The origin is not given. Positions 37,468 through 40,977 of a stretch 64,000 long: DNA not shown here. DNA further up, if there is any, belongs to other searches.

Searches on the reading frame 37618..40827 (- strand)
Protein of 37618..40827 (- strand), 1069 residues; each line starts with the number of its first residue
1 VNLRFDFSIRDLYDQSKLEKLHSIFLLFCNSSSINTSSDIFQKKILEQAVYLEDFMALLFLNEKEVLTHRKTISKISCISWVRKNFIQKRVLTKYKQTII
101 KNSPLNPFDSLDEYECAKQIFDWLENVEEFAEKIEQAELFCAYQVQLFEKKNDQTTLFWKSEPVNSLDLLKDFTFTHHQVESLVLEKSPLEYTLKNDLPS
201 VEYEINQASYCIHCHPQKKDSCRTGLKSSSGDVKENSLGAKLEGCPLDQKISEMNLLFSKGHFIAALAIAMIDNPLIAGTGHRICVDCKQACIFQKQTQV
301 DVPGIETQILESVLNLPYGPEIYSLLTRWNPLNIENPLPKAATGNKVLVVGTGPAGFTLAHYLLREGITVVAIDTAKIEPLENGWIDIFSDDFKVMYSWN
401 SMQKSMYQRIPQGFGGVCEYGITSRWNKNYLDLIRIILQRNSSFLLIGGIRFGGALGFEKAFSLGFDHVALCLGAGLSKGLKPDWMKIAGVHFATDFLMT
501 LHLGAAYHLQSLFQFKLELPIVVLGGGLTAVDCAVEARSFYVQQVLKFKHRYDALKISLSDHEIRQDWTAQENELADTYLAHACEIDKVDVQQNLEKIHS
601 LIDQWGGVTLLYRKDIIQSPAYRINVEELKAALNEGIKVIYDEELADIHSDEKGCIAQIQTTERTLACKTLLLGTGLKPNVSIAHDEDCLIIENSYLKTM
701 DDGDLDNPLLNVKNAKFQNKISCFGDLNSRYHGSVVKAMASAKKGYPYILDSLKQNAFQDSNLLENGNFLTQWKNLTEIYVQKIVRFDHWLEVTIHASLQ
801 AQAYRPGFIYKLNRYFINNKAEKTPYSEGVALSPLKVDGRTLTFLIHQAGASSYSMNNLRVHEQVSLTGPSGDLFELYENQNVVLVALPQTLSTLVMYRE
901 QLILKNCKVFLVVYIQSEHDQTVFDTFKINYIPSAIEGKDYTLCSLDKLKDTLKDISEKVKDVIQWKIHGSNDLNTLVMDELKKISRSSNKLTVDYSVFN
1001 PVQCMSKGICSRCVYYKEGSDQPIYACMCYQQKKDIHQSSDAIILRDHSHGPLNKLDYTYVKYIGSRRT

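Call 20: find_encoding_contigs(protein=window:37618-40827:-, flank=4000, max_places=10)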
Protein window:37618-40827:- (1069 aa): 1 contig read that carries it; 1 place shown.
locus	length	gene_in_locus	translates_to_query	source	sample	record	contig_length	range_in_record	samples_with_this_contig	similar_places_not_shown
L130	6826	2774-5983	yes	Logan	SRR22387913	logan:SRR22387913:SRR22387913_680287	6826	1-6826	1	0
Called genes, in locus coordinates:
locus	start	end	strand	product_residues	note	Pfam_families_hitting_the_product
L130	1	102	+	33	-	?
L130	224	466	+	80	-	PF02609:Exonuc_VII_S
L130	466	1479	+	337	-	PF00490:ALAD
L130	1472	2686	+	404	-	PF00083:Sugar_tr, PF07690:MFS_1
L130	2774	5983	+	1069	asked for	PF07992:Pyr_redox_2, PF21799:MurD-like_N (faint)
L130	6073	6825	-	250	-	?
